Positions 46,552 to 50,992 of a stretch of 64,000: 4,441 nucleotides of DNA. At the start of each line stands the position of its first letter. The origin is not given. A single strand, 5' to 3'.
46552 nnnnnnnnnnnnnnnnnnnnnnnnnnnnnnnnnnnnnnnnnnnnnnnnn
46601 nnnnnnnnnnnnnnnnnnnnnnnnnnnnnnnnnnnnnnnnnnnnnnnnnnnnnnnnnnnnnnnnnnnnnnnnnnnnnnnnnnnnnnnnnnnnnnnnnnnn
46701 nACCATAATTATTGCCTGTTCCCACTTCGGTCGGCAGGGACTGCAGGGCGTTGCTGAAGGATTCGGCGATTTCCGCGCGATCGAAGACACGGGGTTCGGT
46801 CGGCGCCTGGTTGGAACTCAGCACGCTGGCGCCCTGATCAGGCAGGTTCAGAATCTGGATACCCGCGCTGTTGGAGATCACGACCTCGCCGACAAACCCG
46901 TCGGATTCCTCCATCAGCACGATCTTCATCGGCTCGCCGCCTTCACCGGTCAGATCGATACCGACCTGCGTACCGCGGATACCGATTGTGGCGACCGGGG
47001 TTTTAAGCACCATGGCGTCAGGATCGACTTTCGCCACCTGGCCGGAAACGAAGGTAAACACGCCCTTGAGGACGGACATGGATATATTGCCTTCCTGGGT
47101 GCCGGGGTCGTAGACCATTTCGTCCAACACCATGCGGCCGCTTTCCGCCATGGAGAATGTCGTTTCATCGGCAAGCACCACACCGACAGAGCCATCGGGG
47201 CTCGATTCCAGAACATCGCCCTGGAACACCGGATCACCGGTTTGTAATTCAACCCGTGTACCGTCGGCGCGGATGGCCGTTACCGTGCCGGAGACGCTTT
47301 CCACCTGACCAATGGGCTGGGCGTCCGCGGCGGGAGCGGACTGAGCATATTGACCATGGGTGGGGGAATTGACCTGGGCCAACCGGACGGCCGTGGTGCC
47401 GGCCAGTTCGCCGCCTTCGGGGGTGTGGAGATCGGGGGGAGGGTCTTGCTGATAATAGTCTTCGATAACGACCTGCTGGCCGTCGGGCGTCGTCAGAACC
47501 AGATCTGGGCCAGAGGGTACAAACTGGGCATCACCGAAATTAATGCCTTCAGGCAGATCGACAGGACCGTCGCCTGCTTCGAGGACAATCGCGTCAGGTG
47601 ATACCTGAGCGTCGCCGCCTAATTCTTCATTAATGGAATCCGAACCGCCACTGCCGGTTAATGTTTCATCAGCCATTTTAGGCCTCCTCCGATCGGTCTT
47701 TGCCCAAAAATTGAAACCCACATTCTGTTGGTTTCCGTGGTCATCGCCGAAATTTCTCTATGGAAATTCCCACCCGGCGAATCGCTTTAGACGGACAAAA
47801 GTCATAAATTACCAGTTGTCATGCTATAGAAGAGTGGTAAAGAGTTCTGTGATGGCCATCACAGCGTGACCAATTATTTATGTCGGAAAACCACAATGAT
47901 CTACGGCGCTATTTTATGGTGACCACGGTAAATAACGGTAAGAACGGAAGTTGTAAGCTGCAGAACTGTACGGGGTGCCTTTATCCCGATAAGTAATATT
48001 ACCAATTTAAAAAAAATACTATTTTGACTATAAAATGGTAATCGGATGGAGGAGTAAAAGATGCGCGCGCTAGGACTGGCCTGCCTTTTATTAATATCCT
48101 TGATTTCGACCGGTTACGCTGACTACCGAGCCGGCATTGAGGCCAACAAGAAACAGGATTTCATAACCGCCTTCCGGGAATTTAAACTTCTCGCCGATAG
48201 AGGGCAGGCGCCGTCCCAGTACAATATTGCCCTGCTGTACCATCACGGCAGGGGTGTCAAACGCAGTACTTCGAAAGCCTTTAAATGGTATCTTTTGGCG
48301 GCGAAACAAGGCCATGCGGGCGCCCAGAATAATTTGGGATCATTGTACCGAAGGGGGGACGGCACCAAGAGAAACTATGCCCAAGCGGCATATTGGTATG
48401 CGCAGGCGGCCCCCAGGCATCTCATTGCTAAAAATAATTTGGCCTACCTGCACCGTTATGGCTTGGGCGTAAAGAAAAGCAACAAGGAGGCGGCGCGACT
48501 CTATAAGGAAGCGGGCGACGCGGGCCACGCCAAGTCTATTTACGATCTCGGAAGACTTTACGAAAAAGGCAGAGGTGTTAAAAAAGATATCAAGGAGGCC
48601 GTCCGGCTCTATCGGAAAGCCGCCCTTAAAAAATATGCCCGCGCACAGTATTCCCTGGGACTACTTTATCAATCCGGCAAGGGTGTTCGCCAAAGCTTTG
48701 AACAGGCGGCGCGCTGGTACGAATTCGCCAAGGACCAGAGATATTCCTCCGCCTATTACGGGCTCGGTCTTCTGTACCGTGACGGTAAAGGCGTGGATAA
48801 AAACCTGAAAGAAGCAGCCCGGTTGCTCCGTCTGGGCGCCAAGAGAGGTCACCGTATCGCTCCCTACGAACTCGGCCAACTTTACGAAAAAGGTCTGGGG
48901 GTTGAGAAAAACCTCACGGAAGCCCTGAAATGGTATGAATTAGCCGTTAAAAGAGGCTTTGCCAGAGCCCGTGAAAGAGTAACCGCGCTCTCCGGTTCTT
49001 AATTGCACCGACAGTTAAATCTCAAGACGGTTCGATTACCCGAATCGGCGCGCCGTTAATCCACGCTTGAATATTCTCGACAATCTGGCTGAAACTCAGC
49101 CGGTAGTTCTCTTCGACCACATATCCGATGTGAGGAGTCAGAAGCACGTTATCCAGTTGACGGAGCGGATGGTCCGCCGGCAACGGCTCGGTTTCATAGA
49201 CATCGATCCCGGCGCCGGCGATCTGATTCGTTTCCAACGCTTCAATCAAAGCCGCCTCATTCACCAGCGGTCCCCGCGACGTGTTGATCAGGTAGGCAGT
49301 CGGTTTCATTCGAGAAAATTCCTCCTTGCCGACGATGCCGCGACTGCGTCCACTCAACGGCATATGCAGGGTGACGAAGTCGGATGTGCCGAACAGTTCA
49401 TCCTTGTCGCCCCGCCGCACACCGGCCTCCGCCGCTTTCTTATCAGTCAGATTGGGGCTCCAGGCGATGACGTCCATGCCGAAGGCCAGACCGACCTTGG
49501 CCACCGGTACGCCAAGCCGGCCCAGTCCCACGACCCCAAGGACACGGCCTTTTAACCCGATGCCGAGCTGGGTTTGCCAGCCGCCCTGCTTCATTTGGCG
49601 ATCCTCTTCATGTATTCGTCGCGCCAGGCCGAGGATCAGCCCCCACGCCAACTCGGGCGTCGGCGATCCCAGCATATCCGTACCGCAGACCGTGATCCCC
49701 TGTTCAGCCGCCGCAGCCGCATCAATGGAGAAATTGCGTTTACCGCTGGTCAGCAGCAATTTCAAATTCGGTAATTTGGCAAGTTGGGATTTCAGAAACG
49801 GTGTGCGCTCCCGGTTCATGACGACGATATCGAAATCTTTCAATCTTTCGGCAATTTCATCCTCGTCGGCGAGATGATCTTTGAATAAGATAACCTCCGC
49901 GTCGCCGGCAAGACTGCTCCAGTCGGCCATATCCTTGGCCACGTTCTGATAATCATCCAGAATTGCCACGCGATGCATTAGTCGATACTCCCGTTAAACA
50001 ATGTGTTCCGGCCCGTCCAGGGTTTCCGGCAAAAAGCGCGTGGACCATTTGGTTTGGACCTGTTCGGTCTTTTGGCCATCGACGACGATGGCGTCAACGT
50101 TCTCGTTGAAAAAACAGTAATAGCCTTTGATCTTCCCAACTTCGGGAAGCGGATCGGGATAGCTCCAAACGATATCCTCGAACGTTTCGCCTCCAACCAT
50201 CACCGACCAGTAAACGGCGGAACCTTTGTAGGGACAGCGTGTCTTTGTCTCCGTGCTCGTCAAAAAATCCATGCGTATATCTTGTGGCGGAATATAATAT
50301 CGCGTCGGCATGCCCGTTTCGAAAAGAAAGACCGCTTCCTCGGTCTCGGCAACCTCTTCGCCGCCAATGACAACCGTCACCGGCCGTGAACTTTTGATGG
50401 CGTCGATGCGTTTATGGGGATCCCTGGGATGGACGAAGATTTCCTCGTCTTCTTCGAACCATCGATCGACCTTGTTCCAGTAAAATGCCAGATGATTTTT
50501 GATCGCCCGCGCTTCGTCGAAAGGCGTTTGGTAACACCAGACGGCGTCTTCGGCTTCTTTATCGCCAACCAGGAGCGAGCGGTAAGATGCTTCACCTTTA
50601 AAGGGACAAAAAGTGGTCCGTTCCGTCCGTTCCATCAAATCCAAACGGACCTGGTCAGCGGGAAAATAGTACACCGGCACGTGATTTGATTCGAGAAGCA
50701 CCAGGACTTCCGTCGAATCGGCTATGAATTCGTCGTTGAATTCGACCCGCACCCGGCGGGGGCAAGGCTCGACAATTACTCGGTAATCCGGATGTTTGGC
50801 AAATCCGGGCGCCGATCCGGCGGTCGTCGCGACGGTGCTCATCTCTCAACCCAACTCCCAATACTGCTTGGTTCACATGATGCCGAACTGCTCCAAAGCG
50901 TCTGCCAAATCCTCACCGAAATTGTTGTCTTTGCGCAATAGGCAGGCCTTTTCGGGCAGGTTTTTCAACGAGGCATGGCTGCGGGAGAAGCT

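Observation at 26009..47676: Lap-like adhesin-release locus in which a Cache-PAS-dead-HD-GYP membrane protein occupies the place of the LapD receptor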

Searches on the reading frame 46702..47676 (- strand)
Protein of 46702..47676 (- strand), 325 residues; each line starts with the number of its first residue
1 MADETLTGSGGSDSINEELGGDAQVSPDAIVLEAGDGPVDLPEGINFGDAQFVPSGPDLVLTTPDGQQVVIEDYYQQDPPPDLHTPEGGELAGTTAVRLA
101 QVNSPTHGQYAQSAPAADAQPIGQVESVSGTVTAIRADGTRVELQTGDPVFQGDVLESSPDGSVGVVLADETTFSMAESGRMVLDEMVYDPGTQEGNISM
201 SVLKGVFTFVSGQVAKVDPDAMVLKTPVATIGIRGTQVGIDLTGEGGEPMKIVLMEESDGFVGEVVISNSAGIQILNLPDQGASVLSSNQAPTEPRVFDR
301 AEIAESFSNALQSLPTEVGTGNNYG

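Call 40: find_homologous_proteins(query=window:46702-47676:-, max_evalue=0.00001)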
Query seq(325 aa) (325 aa): 641 proteins with E <= 0.00001 among 6778 candidates; the best 120 are listed.
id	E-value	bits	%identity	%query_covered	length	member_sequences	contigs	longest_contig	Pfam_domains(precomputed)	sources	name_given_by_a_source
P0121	6.8e-158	543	79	100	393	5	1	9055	PF04773.19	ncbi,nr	ncbi:MAG: FecR domain-containing protein, partial [Rhodospirillaceae bacterium]|nr:FecR domain-conta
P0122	1.5e-154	532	79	100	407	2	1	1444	PF04773.19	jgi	jgi:hypothetical protein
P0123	9.3e-126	438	71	94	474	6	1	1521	PF04773.19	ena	-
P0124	4.7e-124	432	72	90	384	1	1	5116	PF04773.19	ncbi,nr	ncbi:MAG: FecR domain-containing protein, partial [Rhodospirillales bacterium]|nr:FecR domain-contai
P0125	2.0e-115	404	62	98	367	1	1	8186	PF04773.19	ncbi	-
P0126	1.9e-114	401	63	98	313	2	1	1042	PF04773.19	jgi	-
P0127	4.4e-114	399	62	100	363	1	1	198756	PF04773.19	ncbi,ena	-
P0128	1.9e-107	378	63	92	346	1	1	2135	PF04773.19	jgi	jgi:hypothetical protein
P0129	1.0e-97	346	70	73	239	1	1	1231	PF04773.19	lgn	-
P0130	1.9e-95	338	58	91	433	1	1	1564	PF04773.19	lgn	-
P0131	7.6e-95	336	56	97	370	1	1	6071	PF04773.19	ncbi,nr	ncbi:MAG: FecR domain-containing protein, partial [Magnetovibrio sp.]|nr:FecR domain-containing prot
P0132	5.0e-93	330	57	91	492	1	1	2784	PF04773.19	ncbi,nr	ncbi:MAG: FecR domain-containing protein, partial [Proteobacteria bacterium]|nr:FecR domain-containi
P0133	6.3e-93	330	56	93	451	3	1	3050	PF04773.19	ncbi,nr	ncbi:MAG: FecR domain-containing protein, partial [Rhodospirillaceae bacterium]|nr:FecR domain-conta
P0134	9.0e-93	329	55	97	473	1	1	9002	PF04773.19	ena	-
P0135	1.3e-92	329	58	88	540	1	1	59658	PF04773.19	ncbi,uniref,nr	ncbi:FecR domain-containing protein [Magnetovibrio blakemorei]|uniref:FecR protein domain-containing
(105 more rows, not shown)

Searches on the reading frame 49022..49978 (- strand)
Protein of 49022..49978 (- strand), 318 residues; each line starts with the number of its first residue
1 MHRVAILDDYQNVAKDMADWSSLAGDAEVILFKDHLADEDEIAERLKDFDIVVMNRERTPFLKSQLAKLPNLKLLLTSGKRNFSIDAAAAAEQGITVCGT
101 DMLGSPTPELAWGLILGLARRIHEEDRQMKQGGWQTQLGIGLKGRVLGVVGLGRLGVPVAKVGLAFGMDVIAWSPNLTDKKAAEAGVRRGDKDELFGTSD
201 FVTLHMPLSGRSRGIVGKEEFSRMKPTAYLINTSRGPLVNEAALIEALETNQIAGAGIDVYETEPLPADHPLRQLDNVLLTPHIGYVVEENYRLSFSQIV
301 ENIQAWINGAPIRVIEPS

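Call 34: search_protein_families(library=pfam, proteins=[window:49022-49978:-], max_evalue=0.001)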
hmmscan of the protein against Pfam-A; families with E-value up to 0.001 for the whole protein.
window:49022-49978:- (318 aa): 2 families
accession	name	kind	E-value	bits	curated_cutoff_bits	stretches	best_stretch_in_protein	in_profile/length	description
PF02826.25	2-Hacid_dh_C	-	9.4e-61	204.7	25.1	1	113-285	2-178/178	D-isomer specific 2-hydroxyacid dehydrogenase, NAD binding domain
PF00389.36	2-Hacid_dh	-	9.6e-08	32.2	24.6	1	28-311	21-128/134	D-isomer specific 2-hydroxyacid dehydrogenase, catalytic domain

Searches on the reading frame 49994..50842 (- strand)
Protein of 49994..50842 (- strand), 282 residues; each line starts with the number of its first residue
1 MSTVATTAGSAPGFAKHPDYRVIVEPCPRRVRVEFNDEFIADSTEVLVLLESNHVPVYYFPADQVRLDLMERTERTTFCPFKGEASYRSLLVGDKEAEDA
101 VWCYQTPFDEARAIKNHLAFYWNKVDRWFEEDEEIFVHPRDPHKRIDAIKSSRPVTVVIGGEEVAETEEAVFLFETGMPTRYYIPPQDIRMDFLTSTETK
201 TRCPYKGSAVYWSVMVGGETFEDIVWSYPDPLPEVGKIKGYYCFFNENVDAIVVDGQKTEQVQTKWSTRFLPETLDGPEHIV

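Call 34: search_protein_families(library=pfam, proteins=[window:49994-50842:-], max_evalue=0.001)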
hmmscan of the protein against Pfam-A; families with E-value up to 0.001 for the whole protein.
window:49994-50842:- (282 aa): 1 family
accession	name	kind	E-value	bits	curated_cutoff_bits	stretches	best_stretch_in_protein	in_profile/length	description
PF04248.19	NTP_transf_9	-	4e-70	232.1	22.1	2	155-247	1-93/93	Domain of unknown function (DUF427)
